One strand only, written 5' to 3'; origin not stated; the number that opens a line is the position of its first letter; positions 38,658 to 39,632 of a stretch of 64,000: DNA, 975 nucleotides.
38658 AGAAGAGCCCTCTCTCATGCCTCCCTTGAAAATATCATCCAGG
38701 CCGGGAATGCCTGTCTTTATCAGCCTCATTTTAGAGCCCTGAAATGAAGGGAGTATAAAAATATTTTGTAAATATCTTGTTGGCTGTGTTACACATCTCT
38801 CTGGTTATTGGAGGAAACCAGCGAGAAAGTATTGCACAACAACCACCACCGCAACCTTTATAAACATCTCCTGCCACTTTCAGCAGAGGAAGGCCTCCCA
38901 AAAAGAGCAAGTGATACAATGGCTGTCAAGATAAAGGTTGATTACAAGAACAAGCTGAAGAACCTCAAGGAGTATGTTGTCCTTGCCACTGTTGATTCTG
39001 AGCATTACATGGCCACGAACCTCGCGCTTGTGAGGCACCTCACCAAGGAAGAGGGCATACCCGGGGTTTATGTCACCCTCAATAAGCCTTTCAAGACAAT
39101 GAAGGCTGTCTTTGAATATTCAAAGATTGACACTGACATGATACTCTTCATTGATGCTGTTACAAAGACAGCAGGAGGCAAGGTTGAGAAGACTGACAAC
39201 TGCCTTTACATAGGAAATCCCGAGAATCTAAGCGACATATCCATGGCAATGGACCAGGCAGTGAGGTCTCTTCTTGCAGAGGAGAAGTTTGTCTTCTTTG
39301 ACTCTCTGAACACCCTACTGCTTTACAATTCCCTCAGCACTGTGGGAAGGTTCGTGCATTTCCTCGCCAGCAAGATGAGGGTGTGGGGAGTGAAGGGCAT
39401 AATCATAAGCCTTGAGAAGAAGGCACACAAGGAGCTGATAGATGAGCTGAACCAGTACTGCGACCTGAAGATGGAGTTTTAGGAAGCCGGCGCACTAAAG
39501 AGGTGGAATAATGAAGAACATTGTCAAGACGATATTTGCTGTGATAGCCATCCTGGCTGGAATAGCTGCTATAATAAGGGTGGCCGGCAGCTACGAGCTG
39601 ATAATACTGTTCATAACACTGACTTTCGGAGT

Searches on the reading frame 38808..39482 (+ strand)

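Call 56: search_protein_families(library=pfam, proteins=[window:38808-39482:+], max_evalue=0.0001)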
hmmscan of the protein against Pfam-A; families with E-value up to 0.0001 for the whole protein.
window:38808-39482:+ (224 aa): 2 families
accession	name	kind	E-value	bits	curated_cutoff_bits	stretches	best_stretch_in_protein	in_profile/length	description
PF24336.1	DUF7504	-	2.1e-07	32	27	1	114-223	61-178/179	Family of unknown function (DUF7504)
PF06745.19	ATPase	-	3.5e-06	27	26.6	1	80-206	45-167/231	KaiC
